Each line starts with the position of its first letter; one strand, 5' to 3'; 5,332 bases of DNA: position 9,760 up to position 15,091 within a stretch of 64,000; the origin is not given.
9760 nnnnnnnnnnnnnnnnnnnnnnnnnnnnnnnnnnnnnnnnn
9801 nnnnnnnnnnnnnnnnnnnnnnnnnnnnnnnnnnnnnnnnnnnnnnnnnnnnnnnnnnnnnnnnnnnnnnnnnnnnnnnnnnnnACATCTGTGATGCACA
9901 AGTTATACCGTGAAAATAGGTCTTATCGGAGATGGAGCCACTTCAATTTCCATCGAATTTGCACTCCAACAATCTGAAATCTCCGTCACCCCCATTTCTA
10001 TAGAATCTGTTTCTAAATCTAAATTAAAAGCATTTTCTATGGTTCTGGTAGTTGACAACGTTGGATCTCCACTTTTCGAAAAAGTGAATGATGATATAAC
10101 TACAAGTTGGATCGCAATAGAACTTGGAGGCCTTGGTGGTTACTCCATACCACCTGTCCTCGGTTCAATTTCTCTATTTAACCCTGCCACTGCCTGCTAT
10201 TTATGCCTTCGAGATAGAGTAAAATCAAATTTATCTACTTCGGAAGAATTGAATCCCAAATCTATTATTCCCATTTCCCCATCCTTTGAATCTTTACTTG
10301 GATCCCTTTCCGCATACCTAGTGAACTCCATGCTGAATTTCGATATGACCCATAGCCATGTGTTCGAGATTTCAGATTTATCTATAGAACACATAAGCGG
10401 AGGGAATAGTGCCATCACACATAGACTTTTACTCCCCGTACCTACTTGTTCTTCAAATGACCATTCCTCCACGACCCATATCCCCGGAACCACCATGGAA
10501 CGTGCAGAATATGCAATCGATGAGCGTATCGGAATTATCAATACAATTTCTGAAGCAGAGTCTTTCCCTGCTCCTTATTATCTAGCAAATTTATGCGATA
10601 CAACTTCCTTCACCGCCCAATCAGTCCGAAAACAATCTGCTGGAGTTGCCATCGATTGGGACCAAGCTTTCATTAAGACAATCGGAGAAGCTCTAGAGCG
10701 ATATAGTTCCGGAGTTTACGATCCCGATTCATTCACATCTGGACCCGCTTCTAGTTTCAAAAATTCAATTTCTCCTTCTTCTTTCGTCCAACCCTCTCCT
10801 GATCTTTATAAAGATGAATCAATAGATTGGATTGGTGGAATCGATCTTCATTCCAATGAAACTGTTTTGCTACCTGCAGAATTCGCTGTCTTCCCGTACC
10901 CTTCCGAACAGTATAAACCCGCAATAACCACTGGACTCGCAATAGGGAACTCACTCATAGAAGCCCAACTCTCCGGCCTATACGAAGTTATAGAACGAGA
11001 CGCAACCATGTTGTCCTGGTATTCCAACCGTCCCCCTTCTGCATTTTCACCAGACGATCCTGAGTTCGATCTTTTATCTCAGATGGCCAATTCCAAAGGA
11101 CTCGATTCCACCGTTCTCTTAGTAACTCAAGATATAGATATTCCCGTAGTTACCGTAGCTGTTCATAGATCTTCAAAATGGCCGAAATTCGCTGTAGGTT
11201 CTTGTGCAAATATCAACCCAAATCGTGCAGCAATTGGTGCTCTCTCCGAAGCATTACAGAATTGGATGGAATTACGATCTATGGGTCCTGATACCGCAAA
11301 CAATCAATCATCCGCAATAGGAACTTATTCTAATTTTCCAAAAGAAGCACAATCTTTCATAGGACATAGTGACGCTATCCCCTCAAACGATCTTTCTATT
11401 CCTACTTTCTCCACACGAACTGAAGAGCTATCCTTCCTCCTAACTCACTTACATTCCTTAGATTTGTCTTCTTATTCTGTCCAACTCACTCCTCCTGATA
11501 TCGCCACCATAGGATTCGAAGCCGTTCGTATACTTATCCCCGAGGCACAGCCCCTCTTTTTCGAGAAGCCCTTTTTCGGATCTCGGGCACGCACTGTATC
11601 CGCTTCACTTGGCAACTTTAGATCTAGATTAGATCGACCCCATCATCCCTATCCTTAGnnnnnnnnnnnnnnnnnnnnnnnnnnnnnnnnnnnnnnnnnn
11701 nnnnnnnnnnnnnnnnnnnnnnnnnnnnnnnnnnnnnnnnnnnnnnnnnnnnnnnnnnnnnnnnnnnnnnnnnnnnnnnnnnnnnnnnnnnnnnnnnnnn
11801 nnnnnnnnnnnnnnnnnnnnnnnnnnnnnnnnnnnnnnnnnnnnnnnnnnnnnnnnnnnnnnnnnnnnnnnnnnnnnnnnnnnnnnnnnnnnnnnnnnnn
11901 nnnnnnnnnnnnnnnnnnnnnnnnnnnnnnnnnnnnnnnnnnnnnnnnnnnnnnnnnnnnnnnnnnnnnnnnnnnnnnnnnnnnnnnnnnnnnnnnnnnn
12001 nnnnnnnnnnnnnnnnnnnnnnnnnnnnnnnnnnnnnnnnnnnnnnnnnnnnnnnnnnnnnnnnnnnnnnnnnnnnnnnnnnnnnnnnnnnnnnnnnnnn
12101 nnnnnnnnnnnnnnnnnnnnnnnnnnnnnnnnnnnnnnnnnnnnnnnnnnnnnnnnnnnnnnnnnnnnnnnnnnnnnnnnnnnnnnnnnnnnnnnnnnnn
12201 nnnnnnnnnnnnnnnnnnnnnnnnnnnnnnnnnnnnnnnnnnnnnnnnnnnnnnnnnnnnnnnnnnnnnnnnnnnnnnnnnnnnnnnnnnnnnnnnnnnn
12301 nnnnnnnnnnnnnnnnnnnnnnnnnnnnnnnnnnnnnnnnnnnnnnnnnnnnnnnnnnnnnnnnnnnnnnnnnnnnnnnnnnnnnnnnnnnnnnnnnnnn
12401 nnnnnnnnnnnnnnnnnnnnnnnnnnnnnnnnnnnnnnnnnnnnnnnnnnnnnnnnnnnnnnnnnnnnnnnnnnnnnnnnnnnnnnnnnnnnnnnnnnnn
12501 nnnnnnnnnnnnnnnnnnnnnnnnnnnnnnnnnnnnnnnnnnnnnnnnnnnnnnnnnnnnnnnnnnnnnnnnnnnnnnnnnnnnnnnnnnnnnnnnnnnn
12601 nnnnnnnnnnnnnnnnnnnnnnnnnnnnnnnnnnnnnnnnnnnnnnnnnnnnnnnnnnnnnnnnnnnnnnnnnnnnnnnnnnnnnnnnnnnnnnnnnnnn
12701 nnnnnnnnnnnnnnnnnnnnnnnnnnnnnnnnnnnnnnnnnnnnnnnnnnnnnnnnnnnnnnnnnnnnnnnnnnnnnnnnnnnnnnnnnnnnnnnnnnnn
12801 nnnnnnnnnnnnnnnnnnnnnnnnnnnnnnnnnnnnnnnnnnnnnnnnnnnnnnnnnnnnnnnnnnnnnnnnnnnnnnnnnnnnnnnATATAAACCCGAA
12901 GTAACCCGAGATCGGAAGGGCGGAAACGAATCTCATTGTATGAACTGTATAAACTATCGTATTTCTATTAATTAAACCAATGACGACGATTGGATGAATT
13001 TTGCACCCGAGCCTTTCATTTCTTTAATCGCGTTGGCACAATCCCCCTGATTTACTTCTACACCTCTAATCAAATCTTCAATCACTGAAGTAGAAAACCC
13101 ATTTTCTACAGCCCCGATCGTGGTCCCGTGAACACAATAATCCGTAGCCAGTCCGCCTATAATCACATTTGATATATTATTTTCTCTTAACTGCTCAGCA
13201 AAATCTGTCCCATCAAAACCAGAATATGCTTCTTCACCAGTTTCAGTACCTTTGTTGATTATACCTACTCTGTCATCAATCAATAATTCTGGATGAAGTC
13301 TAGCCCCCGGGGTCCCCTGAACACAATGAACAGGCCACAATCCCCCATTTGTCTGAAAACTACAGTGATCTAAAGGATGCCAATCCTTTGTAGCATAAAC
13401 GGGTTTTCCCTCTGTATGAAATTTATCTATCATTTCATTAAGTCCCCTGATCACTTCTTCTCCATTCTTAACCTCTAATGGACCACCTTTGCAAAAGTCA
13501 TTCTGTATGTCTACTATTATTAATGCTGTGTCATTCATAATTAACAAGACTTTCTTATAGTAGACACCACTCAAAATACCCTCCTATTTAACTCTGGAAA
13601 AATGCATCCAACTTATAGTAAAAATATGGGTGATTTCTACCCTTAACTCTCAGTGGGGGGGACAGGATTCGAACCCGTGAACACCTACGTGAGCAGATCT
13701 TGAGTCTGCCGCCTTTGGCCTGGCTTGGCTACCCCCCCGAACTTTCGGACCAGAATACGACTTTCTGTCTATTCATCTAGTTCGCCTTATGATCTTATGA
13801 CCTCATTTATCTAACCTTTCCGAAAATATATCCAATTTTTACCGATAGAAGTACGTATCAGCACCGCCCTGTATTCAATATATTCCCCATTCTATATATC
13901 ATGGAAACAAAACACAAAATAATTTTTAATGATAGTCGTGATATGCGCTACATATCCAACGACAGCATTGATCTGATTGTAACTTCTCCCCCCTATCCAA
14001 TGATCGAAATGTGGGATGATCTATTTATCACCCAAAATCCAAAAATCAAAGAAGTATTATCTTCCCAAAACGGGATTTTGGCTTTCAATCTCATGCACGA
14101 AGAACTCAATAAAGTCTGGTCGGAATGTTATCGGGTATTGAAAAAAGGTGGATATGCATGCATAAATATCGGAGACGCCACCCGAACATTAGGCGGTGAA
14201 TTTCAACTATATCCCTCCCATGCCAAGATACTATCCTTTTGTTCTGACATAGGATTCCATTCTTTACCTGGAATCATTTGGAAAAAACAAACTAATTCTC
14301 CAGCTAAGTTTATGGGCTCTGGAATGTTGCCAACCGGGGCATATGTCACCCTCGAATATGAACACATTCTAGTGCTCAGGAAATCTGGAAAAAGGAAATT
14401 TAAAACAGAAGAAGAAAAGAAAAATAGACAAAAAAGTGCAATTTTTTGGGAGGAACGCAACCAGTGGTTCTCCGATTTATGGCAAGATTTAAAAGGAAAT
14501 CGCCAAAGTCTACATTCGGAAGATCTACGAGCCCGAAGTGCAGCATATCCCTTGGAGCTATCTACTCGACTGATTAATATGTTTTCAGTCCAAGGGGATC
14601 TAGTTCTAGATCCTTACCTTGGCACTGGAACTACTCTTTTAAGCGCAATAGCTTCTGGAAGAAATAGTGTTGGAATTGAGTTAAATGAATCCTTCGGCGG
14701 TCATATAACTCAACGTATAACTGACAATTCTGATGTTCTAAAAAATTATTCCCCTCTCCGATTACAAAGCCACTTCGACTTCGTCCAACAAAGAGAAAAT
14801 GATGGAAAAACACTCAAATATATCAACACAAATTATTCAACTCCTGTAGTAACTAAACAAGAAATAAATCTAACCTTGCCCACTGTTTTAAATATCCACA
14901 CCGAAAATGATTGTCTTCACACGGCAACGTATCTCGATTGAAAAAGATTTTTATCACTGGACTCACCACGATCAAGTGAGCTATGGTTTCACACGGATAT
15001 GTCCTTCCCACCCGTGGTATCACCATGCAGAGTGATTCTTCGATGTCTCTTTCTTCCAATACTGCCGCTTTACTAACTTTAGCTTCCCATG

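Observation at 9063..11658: Orphan fused E1-like/YcaO cyclodehydratase-type gene behind a winged-helix gene, with no dehydrogenase and no visible precursor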

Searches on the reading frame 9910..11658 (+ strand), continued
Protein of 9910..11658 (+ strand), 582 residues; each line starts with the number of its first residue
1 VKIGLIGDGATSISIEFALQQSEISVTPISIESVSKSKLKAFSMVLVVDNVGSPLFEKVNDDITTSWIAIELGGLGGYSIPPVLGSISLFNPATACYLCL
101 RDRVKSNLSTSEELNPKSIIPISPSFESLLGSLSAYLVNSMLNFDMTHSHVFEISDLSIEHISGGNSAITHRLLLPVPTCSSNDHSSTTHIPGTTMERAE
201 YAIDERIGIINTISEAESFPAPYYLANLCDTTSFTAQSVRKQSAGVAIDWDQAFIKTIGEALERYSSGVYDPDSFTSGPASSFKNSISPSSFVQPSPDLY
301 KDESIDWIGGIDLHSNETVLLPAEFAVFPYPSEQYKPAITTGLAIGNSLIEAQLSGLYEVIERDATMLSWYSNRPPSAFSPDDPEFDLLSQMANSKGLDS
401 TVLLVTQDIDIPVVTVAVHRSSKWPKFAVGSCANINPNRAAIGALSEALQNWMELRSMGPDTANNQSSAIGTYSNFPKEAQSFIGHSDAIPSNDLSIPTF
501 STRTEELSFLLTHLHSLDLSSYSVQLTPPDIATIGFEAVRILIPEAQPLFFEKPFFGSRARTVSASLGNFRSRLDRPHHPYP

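Call 72: get_annotated_region(hit=H2, flank=6000)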
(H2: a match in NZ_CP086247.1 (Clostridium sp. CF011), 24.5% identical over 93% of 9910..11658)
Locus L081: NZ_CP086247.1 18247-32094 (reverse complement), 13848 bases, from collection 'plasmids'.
description: Clostridium sp. CF011 plasmid pCF011-89, complete sequence
organism: Clostridium sp. CF011 (NCBI taxid 2843318)
taxonomy: Bacteria; Bacillota; Clostridia; Eubacteriales; Clostridiaceae; Clostridium; Clostridium sp. CF011
host: -; source: single colony,bovine feces; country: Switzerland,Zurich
typing (MOB-suite, as given by PLSDB): non-mobilizable
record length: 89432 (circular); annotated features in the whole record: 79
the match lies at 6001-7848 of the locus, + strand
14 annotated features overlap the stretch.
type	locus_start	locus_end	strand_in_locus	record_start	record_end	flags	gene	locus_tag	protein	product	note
CDS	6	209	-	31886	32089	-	-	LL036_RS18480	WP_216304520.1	hypothetical protein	-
CDS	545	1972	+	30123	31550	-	-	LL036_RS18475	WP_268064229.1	aldehyde dehydrogenase family protein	-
CDS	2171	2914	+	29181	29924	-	-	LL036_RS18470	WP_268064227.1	acetoacetate decarboxylase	-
CDS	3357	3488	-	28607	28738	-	-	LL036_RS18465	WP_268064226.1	hypothetical protein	-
CDS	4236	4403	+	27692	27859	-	-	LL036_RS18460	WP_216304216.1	hypothetical protein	-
CDS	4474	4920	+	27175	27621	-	-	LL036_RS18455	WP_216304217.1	pyridoxamine 5'-phosphate oxidase family protein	-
CDS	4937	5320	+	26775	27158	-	-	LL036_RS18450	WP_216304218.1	hypothetical protein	-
CDS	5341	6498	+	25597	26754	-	-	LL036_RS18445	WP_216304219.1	TOMM precursor leader peptide-binding protein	-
CDS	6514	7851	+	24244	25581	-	-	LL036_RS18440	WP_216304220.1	YcaO-like family protein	-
CDS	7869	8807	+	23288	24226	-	-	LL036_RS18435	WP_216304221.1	SagB/ThcOx family dehydrogenase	-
CDS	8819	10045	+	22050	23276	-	-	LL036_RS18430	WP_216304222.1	radical SAM protein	-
CDS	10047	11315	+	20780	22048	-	-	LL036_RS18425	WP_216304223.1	hypothetical protein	-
CDS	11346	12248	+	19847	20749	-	-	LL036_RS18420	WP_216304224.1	ABC transporter ATP-binding protein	-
CDS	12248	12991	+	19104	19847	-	-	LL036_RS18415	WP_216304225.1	ABC transporter permease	-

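Call 73: get_annotated_region(hit=H1, flank=5000)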
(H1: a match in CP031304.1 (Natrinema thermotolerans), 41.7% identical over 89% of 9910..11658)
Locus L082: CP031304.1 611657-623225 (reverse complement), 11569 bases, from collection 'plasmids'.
description: Natrinema thermotolerans strain A29 plasmid unnamed6, complete sequence
organism: Natrinema thermotolerans (NCBI taxid 121872)
taxonomy: Archaea; Euryarchaeota; Halobacteria; Halobacteriales; Natrialbaceae; Natrinema; Natrinema thermotolerans
host: -; source: Cell culture,Korean salt-fermented food; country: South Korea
typing (MOB-suite, as given by PLSDB): non-mobilizable
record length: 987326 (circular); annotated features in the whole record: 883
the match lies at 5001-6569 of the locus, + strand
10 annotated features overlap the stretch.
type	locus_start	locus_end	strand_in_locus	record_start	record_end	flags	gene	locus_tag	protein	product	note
CDS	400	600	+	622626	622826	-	-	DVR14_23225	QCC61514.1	DUF1918 domain-containing protein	-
CDS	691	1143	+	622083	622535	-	-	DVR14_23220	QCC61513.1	hypothetical protein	-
CDS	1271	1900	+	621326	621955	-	-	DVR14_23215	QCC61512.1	TetR family transcriptional regulator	-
CDS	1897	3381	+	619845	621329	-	-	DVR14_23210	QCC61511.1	MATE family efflux transporter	-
CDS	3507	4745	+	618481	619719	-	-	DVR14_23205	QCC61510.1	cation:proton antiporter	-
CDS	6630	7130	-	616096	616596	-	-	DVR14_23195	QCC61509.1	hypothetical protein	-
CDS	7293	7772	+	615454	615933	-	-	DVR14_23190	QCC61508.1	cupin domain-containing protein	-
CDS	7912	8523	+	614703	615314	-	-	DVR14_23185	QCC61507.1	AAA family ATPase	-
CDS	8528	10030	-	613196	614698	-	-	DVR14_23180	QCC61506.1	IMP dehydrogenase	-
CDS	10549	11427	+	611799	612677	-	-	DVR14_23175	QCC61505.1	hypothetical protein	-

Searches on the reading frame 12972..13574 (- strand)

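Call 3: search_protein_families(library=pfam, proteins=[window:12972-13574:-], max_evalue=1)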
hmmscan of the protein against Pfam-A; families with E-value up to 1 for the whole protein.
window:12972-13574:- (200 aa): 1 family
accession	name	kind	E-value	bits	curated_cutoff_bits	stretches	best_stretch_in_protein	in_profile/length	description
PF00857.26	Isochorismatase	-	5.8e-33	114.9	27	1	16-196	1-173/175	Isochorismatase domain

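Call 75: search_protein_families(library=ncbifam, proteins=[window:12972-13574:-], max_evalue=0.00001)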
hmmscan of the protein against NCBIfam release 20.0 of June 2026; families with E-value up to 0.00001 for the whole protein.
window:12972-13574:- (200 aa): 3 families
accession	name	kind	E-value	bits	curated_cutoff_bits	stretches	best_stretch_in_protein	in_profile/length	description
NF008623.0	PRK11609.1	equivalog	2e-48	165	174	1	13-196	1-205/213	bifunctional nicotinamidase/pyrazinamidase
NF050097.1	BiurAmidohydBiuH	equivalog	1e-11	44.8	370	1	84-188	107-205/221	biuret amidohydrolase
NF008517.0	PRK11440.1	equivalog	1.9e-09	37.7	195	1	14-176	7-163/188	hydrolase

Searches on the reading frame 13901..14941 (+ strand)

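Call 3: search_protein_families(library=pfam, proteins=[window:13901-14941:+], max_evalue=1)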
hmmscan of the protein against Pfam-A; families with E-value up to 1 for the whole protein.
window:13901-14941:+ (346 aa): 5 families
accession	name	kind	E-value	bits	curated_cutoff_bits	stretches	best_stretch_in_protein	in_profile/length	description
PF01555.25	N6_N4_Mtase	-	2.3e-40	139.3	26.7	1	23-265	1-215/221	DNA methylase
PF08241.18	Methyltransf_11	-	0.0012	19.8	21.2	1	65-88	71-95/95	Methyltransferase domain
PF13649.12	Methyltransf_25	-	0.014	16.5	27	0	61-84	70-97/97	Methyltransferase domain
PF01170.24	UPF0020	-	0.024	14.7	22.3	0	231-267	28-64/197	RMKL-like, methyltransferase domain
PF11446.13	DUF2897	-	0.17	12.2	25.2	1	156-179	20-43/54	Protein of unknown function (DUF2897)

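Call 75: search_protein_families(library=ncbifam, proteins=[window:13901-14941:+], max_evalue=0.00001)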
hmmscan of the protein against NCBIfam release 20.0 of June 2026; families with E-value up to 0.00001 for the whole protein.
window:13901-14941:+ (346 aa): 3 families
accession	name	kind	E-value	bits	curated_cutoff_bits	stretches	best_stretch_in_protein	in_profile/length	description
NF050803.1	DnaMtaseCcrMCaul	equivalog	8.8e-15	54.5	830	1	7-279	6-253/350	adenine-specific DNA-methyltransferase CcrM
NF008572.0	PRK11524.1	equivalog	2.9e-12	46.3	292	1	213-275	196-258/294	adenine-specific DNA-methyltransferase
NF010253.0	PRK13699.1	subfamily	3.8e-10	39.8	244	1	217-275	149-207/226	DNA methyltransferase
